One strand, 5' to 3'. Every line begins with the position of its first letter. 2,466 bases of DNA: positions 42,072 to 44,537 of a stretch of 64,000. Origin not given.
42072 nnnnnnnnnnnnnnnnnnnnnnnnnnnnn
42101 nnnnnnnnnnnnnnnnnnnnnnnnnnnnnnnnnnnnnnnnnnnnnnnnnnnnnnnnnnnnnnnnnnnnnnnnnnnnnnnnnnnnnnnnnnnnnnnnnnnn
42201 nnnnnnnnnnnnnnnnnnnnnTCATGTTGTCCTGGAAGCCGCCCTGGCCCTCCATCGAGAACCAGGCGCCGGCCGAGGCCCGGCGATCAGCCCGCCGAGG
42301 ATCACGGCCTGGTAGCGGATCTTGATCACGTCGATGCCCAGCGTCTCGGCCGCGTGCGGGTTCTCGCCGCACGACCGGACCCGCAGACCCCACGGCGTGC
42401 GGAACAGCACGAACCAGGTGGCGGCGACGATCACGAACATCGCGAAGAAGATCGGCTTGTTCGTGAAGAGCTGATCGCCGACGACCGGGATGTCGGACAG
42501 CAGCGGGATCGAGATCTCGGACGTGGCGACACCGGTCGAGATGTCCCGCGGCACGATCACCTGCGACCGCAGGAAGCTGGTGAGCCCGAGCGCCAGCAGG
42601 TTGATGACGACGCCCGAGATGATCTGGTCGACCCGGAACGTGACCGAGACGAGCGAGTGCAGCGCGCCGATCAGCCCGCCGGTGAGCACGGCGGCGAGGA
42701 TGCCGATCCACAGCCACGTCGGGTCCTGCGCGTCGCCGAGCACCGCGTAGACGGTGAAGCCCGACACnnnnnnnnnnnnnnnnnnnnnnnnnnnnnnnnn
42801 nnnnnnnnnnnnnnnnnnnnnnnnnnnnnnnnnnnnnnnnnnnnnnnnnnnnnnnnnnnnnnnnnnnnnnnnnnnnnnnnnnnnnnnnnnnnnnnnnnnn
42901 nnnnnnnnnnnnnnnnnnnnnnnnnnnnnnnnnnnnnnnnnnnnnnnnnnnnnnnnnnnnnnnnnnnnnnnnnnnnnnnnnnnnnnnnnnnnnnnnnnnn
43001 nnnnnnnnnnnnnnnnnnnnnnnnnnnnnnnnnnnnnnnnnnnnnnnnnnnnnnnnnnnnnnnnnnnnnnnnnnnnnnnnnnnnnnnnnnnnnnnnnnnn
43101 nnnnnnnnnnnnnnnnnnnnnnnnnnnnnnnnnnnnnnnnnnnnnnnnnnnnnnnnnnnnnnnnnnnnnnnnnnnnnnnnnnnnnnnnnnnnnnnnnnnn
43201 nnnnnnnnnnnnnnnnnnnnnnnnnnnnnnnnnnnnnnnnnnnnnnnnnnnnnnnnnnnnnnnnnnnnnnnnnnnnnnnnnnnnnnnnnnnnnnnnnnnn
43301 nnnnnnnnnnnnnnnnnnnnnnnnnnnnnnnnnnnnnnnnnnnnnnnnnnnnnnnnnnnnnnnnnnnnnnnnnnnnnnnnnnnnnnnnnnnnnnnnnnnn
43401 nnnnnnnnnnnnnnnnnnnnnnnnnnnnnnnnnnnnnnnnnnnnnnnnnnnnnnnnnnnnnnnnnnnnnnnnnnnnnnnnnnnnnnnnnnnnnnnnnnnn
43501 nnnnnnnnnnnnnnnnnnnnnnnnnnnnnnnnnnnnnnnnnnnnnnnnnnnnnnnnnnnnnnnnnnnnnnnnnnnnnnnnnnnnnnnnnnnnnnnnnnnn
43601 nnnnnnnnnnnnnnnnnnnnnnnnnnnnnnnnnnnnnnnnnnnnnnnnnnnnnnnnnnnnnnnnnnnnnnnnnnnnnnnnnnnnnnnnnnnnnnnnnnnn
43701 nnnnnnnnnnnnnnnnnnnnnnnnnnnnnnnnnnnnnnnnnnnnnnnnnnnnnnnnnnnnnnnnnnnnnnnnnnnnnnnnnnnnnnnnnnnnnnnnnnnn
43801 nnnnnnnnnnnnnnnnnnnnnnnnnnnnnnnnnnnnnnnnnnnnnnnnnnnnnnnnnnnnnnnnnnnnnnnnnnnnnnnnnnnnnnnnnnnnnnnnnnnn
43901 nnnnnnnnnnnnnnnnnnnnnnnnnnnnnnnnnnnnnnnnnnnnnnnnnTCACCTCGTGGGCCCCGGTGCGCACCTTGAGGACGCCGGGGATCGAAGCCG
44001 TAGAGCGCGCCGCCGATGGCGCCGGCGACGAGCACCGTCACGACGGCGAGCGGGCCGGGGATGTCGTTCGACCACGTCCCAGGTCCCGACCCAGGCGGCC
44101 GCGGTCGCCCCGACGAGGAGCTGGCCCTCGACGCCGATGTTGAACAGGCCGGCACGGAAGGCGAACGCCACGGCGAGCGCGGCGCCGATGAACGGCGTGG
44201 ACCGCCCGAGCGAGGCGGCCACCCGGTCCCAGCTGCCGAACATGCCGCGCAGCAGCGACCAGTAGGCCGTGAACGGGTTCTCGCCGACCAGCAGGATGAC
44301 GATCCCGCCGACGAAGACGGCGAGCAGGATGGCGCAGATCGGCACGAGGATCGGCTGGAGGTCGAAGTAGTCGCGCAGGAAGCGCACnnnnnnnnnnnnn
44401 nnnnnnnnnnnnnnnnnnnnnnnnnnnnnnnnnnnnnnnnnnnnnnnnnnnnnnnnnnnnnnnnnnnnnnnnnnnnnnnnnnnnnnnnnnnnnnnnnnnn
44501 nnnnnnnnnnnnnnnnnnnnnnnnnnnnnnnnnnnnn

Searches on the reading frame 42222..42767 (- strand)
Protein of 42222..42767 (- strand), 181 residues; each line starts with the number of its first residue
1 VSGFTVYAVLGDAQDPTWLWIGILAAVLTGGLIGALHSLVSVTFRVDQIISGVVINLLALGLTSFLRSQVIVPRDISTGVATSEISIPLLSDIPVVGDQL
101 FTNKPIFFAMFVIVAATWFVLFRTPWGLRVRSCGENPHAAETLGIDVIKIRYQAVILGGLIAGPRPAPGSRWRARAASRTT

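Call 51: search_protein_families(library=pfam, proteins=[window:42222-42767:-], max_evalue=0.001)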
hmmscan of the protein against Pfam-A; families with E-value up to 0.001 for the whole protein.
window:42222-42767:- (181 aa): 1 family
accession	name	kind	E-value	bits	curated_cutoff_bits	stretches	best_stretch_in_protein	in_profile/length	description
PF02653.21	BPD_transp_2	-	3.9e-24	85.7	26.8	1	2-163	39-191/269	Branched-chain amino acid transport system / permease component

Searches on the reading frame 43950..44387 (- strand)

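Call 51: search_protein_families(library=pfam, proteins=[window:43950-44387:-], max_evalue=0.001)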
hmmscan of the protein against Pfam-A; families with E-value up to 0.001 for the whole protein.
window:43950-44387:- (145 aa): 1 family
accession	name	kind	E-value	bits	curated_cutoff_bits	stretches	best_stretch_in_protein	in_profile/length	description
PF02653.21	BPD_transp_2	-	2.8e-06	27.1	26.8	1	58-100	4-47/269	Branched-chain amino acid transport system / permease component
